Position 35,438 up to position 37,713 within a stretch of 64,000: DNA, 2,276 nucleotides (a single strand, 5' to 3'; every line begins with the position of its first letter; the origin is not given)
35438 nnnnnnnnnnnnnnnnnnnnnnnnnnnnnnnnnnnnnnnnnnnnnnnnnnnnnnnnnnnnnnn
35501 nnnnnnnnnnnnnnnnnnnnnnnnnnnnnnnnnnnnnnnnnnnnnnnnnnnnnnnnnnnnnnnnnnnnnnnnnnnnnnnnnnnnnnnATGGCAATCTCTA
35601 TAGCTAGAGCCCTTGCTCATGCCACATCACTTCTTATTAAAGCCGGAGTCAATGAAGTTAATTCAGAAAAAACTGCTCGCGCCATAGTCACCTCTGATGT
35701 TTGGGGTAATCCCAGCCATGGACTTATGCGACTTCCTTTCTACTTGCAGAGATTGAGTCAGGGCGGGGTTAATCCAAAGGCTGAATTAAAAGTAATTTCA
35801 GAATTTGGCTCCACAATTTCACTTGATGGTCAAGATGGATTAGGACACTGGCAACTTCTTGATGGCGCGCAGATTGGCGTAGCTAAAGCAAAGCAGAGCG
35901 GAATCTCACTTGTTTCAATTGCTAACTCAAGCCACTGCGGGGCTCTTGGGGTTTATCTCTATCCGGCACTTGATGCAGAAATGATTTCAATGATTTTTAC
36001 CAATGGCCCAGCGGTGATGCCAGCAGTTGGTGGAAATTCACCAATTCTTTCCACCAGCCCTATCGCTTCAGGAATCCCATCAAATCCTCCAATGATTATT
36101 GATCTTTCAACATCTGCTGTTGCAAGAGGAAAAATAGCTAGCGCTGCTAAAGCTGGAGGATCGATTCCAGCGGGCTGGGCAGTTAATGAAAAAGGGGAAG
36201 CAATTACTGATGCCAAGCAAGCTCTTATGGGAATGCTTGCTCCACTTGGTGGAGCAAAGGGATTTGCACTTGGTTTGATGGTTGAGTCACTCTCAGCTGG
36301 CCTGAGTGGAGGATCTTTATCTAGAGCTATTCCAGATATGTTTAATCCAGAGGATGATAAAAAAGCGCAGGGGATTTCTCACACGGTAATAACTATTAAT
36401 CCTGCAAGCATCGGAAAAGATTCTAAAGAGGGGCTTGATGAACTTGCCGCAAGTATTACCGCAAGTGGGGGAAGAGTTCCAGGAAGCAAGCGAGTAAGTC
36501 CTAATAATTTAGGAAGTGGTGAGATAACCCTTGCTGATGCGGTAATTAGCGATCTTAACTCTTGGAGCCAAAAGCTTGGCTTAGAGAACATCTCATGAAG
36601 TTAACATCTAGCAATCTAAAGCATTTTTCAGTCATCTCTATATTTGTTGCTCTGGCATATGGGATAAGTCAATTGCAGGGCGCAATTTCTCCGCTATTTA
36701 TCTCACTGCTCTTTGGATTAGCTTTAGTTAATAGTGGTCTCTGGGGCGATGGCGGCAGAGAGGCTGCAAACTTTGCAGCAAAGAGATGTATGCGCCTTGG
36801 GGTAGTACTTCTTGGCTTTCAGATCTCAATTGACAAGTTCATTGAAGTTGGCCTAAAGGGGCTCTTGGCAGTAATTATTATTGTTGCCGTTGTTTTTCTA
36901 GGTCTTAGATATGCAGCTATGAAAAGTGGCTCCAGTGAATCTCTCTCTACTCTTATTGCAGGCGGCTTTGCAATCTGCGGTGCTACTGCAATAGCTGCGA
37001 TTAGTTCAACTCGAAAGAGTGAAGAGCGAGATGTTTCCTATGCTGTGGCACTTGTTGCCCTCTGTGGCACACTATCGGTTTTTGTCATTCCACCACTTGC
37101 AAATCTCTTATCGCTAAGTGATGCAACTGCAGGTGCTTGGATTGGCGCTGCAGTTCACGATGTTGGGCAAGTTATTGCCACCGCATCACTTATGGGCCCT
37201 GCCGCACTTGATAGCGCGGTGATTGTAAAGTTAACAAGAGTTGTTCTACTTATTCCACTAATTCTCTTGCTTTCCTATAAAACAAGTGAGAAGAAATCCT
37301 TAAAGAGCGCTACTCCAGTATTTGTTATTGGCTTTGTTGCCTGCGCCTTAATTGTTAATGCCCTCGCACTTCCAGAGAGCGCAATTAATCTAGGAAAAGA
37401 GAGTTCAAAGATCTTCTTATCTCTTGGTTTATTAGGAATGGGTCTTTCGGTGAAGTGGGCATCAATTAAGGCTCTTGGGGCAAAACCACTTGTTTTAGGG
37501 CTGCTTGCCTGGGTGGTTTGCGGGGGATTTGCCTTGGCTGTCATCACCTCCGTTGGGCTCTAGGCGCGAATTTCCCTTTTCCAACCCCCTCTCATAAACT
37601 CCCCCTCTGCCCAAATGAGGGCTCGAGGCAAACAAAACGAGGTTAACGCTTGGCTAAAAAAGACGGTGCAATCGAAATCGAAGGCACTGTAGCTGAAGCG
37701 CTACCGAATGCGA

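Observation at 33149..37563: SuyAB-like split lyase + two 2-hydroxyacid dehydrogenases + PSE/YeiH exporter: candidate sulfolactate-type desulfonation module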

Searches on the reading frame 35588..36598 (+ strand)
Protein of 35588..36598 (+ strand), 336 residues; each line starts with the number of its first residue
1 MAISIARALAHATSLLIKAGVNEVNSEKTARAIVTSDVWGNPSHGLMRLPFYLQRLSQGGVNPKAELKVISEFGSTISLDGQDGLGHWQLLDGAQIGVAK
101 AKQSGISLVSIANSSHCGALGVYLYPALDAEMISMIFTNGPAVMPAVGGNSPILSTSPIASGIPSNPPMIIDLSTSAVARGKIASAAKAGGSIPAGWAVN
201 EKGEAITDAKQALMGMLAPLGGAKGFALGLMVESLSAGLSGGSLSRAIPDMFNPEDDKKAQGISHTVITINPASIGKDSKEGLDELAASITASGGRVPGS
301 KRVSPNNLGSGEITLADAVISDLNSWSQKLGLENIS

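Call 4: search_protein_families(library=pfam, proteins=[window:35588-36598:+], max_evalue=0.001)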
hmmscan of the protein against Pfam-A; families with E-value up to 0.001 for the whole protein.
window:35588-36598:+ (336 aa): 1 family
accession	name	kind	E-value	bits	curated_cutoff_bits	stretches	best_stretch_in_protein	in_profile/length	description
PF02615.19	Ldh_2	-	1e-85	288.2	38.8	1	4-302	2-310/333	Malate/L-lactate dehydrogenase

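Call 5: search_protein_families(library=ncbifam, proteins=[window:35588-36598:+], max_evalue=0.001)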
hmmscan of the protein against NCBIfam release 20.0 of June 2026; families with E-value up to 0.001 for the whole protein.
window:35588-36598:+ (336 aa): 5 families
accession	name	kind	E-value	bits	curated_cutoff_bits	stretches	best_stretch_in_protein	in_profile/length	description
NF040650.1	sulfolac_dhydr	equivalog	3e-56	191.1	500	1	2-303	2-305/339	L-sulfolactate dehydrogenase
NF007504.0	PRK10098.1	equivalog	2.7e-39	134.9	336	1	12-277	16-283/360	malate/lactate/ureidoglycolate dehydrogenase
NF011599.0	PRK15025.1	equivalog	3.2e-39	135.1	356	1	14-276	14-274/349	ureidoglycolate dehydrogenase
TIGR03175.1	AllD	equivalog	1.2e-38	133.1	496.2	1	14-276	14-274/349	ureidoglycolate dehydrogenase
NF009750.0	PRK13260.1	equivalog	2e-31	109.3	316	1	11-293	11-291/332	3-dehydro-L-gulonate 2-dehydrogenase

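Call 10: search_solved_structures(query=window:35588-36598:+, max_evalue=0.001)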
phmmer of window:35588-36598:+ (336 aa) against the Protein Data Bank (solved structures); distinct sequences matched with E-value up to 0.001: 13.
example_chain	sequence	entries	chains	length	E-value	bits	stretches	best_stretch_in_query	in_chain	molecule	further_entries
2x06_A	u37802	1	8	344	6.6e-45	157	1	15-291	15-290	L-SULFOLACTATE DEHYDROGENASE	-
3uoe_A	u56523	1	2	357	2.8e-43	151.6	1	8-274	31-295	Dehydrogenase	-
1vbi_A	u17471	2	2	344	5.9e-41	144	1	10-279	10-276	Type 2 malate/lactate dehydrogenase | malate/L-lactate dehydrogenase family protein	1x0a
1v9n_A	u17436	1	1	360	1.5e-39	139.4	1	11-250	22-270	Malate dehydrogenase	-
1wtj_A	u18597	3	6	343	1.2e-32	116.7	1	34-304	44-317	ureidoglycolate dehydrogenase | delta1-piperideine-2-carboxylate reductase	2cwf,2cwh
3i0p_A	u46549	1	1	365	7.3e-31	110.8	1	14-248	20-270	Malate dehydrogenase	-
4h8a_A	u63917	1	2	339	2e-28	102.8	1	14-274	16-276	Ureidoglycolate dehydrogenase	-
4fjs_A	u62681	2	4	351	2.2e-28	102.7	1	14-274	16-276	Ureidoglycolate dehydrogenase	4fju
1xrh_A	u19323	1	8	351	2.4e-28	102.5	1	14-274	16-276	Ureidoglycolate Dehydrogenase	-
2g8y_A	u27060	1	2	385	7.6e-26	94.3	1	18-276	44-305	Malate/L-lactate dehydrogenases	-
1z2i_A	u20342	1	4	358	2e-25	92.9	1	15-274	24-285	malate dehydrogenase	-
1nxu_A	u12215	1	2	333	2.6e-22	82.7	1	10-268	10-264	Hypothetical oxidoreductase yiaK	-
1s20_A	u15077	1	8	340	2.8e-22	82.6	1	10-268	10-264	Hypothetical oxidoreductase yiaK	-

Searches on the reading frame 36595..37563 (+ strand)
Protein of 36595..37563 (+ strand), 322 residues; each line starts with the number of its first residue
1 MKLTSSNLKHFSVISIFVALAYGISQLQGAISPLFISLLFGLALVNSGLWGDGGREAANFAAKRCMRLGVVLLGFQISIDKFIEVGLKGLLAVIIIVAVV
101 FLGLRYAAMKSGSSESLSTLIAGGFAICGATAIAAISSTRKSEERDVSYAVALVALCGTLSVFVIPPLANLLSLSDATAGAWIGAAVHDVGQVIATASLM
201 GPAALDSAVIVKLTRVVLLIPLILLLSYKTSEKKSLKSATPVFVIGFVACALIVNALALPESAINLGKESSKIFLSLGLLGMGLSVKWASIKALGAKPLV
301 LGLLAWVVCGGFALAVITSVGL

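Call 4: search_protein_families(library=pfam, proteins=[window:36595-37563:+], max_evalue=0.001)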
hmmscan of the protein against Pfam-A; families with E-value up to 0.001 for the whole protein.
window:36595-37563:+ (322 aa): 1 family
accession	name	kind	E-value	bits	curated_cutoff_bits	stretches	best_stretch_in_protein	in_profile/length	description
PF03601.19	Cons_hypoth698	-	6.9e-61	206.3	24.5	1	14-301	6-303/304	Conserved hypothetical protein 698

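Call 5: search_protein_families(library=ncbifam, proteins=[window:36595-37563:+], max_evalue=0.001)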
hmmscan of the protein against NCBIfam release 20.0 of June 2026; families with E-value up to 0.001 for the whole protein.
window:36595-37563:+ (322 aa): 1 family
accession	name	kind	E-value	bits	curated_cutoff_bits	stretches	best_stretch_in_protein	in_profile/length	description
TIGR00698.1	TIGR00698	subfamily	8.7e-50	169.8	232.6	1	13-319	13-332/335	YeiH family putative sulfate export transporter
